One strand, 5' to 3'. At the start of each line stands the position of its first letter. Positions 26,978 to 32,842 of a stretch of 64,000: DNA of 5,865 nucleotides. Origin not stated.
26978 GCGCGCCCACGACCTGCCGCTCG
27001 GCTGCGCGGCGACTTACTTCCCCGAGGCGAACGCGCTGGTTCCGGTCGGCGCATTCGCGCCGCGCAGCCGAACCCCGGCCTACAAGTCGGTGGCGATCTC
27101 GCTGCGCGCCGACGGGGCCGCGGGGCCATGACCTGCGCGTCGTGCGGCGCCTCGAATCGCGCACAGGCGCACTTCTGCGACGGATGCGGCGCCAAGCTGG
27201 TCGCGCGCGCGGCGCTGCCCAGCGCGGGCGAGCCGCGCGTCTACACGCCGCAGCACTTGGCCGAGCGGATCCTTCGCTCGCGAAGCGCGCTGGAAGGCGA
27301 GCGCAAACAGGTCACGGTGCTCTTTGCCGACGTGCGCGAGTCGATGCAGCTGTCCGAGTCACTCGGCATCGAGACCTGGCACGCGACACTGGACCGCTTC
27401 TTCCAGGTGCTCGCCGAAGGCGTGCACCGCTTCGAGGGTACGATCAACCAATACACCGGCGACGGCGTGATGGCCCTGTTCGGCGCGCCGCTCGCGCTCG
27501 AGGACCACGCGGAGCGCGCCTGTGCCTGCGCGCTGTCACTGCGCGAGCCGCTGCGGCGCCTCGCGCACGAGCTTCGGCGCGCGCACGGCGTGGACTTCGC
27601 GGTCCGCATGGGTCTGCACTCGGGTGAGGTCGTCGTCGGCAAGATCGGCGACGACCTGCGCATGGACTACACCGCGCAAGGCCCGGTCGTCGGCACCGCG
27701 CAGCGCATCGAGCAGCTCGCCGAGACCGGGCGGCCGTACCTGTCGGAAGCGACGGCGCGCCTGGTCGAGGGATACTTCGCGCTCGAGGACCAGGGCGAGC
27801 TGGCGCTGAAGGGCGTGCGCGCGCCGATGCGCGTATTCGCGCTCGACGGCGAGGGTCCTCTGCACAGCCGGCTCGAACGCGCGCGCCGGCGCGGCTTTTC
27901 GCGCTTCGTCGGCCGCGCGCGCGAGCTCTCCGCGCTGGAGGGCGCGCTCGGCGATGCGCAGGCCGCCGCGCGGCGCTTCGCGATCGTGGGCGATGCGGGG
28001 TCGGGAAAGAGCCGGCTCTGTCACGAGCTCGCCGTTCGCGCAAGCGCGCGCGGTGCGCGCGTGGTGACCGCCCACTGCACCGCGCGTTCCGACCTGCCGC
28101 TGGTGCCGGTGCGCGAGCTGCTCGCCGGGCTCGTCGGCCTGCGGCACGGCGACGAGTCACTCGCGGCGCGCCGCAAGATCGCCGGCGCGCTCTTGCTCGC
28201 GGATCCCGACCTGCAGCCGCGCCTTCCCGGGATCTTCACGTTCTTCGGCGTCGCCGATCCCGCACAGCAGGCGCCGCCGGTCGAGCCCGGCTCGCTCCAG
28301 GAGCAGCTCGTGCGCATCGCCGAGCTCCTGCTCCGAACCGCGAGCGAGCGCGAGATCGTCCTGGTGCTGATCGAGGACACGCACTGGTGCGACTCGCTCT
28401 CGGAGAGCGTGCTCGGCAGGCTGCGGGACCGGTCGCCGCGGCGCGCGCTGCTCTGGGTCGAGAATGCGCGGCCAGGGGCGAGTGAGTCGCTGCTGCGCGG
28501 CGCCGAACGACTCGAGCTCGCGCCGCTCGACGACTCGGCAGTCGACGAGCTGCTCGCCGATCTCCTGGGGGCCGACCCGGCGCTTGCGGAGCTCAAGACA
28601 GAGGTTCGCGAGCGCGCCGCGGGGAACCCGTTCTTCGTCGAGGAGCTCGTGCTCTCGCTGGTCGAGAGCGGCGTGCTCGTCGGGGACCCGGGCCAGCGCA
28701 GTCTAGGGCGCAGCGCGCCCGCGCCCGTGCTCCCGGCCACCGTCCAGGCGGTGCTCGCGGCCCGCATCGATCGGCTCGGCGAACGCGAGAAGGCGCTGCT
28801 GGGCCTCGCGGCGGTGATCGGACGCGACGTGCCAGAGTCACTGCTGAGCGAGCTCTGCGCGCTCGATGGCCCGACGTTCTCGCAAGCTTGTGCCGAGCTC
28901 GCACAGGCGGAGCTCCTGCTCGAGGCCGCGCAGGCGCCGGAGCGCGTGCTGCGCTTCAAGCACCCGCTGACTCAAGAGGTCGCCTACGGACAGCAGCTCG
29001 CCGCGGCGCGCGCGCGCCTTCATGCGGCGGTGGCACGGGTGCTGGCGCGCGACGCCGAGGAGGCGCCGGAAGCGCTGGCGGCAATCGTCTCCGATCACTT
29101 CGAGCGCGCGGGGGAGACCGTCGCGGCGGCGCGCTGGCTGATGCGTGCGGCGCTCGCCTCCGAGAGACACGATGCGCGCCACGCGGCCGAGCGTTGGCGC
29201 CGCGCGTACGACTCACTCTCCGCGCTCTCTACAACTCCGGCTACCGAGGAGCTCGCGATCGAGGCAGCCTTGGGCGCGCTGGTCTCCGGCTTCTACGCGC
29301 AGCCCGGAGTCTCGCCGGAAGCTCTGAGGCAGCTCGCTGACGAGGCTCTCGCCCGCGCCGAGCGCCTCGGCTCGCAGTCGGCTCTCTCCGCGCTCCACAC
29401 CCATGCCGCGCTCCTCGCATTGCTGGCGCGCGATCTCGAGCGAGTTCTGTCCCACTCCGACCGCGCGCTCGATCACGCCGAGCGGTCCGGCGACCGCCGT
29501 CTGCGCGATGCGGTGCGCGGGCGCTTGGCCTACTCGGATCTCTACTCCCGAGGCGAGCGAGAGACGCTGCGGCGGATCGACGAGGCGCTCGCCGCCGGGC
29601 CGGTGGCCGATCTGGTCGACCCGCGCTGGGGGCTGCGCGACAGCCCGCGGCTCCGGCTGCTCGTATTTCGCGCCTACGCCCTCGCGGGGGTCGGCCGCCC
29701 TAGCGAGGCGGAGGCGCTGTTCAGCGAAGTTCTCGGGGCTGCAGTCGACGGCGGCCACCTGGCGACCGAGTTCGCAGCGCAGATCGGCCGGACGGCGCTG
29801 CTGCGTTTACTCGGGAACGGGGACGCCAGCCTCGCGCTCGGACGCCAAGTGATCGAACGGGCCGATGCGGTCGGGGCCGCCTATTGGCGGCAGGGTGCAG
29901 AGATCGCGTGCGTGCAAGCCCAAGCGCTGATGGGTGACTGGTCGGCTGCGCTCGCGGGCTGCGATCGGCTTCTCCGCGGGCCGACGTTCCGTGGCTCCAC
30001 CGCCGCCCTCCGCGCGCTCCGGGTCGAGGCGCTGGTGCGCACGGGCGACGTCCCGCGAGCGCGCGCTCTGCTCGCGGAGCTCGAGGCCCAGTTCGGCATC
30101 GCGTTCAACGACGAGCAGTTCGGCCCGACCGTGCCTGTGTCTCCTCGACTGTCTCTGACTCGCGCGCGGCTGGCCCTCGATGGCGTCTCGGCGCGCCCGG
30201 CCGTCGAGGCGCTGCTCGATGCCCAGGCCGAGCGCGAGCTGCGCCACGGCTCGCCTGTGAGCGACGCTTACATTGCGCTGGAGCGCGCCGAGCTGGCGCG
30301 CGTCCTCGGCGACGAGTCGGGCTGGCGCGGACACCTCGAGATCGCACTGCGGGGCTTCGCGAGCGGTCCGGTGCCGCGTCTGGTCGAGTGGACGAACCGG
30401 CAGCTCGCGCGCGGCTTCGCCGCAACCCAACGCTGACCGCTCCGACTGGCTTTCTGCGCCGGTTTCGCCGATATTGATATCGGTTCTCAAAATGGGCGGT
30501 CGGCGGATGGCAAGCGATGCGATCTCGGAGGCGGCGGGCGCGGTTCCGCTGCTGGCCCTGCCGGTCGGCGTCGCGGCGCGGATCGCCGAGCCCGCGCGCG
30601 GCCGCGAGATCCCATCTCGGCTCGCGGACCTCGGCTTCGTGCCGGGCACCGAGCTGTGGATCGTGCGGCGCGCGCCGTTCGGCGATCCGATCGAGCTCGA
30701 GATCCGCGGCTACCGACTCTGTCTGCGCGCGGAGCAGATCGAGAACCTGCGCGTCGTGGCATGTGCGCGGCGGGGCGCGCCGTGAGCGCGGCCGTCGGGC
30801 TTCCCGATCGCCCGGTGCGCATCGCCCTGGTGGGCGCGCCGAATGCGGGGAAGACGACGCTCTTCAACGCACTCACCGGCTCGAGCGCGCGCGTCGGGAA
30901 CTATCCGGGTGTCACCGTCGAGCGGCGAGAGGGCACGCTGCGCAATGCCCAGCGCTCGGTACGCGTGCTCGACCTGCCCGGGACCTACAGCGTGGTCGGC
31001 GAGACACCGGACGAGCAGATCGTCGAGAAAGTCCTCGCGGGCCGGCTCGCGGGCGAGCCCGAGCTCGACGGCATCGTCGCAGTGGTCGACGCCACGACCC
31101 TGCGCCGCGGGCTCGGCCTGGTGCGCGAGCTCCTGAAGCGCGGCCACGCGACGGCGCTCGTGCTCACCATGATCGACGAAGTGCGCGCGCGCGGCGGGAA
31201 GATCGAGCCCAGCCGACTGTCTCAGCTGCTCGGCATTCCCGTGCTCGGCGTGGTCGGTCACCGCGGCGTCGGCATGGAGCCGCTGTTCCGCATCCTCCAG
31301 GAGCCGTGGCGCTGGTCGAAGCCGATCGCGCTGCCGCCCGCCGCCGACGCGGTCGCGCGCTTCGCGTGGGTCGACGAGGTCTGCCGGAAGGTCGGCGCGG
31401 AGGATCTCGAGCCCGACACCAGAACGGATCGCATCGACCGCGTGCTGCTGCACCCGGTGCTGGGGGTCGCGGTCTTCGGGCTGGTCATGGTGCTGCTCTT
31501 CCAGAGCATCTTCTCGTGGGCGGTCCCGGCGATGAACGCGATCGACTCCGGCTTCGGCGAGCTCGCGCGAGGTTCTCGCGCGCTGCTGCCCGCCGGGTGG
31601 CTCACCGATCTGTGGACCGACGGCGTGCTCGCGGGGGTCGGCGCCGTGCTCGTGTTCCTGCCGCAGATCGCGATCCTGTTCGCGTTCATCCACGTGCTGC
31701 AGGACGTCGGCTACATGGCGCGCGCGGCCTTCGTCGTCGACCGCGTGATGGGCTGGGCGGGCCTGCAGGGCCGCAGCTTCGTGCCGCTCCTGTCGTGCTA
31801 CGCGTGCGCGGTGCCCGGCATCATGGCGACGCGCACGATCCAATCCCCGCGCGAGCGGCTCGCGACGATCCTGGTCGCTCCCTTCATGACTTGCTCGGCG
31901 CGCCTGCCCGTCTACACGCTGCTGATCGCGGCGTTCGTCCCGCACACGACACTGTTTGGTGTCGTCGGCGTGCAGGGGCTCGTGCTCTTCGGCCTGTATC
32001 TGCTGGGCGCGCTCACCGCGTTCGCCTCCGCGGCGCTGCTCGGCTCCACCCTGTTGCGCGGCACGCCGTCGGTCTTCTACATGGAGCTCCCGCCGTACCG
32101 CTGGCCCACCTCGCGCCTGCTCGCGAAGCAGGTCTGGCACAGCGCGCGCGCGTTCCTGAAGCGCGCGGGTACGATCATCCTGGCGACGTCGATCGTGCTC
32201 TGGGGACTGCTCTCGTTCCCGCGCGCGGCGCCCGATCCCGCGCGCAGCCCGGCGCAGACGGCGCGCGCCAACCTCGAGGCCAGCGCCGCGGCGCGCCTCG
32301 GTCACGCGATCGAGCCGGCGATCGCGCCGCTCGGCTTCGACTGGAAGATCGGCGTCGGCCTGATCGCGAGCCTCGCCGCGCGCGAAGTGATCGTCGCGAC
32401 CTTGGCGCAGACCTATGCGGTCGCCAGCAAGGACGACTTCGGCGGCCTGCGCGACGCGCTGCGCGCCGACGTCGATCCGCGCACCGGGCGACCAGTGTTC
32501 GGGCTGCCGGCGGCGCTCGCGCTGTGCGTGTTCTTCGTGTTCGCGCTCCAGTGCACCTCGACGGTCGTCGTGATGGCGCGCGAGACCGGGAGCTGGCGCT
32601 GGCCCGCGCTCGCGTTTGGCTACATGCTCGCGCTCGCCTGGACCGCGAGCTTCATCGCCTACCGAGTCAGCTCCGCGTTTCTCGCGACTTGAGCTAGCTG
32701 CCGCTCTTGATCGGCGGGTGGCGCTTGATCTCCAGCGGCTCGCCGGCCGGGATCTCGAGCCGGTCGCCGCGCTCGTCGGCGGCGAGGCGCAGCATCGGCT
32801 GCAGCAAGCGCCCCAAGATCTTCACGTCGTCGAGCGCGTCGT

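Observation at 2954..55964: Iterated 9-bp palindrome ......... (often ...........) embedded in genes in all three reading frames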

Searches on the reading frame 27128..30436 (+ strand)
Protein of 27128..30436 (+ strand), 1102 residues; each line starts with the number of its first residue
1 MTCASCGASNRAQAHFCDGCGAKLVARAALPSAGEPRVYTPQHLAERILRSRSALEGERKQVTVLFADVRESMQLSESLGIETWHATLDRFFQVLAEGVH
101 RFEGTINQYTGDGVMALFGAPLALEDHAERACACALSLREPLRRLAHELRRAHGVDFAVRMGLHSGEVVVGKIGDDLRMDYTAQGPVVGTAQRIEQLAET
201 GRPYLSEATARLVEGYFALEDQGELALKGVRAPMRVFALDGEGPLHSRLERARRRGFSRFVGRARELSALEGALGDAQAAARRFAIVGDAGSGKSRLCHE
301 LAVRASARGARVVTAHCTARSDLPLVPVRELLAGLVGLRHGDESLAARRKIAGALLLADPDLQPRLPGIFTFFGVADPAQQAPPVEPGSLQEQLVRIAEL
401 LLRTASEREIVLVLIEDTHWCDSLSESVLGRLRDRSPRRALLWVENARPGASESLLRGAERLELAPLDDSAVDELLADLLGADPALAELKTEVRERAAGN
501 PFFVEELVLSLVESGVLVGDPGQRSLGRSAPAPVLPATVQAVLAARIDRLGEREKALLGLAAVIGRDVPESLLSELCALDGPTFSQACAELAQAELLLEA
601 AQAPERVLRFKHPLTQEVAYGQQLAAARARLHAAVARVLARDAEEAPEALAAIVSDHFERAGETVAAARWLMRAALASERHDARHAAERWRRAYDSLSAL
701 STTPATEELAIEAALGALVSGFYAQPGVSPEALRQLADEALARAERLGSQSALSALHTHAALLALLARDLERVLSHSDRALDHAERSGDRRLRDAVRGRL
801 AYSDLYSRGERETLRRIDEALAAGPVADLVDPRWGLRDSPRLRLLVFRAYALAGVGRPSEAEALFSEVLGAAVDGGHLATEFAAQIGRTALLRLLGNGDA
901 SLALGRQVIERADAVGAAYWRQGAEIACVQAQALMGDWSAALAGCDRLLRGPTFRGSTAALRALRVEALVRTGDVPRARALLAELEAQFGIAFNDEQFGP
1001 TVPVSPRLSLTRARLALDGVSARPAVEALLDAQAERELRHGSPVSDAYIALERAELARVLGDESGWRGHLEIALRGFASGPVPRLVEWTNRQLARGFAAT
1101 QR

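Call 24: search_protein_families(library=pfam, proteins=[window:27128-30436:+])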
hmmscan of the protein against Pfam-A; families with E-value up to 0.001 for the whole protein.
window:27128-30436:+ (1102 aa): 5 families
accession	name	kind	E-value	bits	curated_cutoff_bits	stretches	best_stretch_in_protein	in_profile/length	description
PF13191.12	AAA_16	-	1.3e-18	68.5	32.6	1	259-444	1-167/167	AAA ATPase domain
PF00211.25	Guanylate_cyc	-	5.4e-18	65.7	21.9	1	59-240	6-182/183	Adenylate and Guanylate cyclase catalytic domain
PF13401.12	AAA_22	-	5e-05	24.1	27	1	284-435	8-107/130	AAA domain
PF12806.12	Acyl-CoA_dh_C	-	0.00063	20.3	30.3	0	619-686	16-83/124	Acetyl-CoA dehydrogenase C-terminal like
PF00990.26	GGDEF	-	0.00091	19.5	23.8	0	46-142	17-114/161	Diguanylate cyclase, GGDEF domain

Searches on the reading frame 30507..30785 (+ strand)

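Call 24: search_protein_families(library=pfam, proteins=[window:30507-30785:+])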
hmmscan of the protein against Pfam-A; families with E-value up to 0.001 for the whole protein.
window:30507-30785:+ (92 aa): 1 family
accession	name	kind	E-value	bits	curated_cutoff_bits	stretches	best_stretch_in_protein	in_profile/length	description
PF04023.20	FeoA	-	5.2e-16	58.9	23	1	13-83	1-72/74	FeoA domain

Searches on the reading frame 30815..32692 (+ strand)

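Call 25: search_protein_families(library=pfam, proteins=[window:30815-32692:+])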
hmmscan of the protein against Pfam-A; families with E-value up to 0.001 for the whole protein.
window:30815-32692:+ (625 aa): 5 families
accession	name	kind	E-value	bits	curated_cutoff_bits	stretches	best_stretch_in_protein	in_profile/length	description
PF02421.24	FeoB_N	-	2.7e-46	157.3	27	1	2-158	2-153/156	Ferrous iron transport protein B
PF07670.19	Gate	-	3e-37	127.7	29.6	2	278-373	1-103/104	Nucleoside recognition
PF01926.29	MMR_HSR1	-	2.2e-19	70.1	21.9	1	2-105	1-98/113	50S ribosome-binding GTPase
PF07664.17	FeoB_C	-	2.6e-16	59.5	26.6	1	391-442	1-53/54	Ferrous iron transport protein B C terminus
PF09439.16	SRPRB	-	0.00063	19.6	25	1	3-107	6-96/178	Signal recognition particle receptor beta subunit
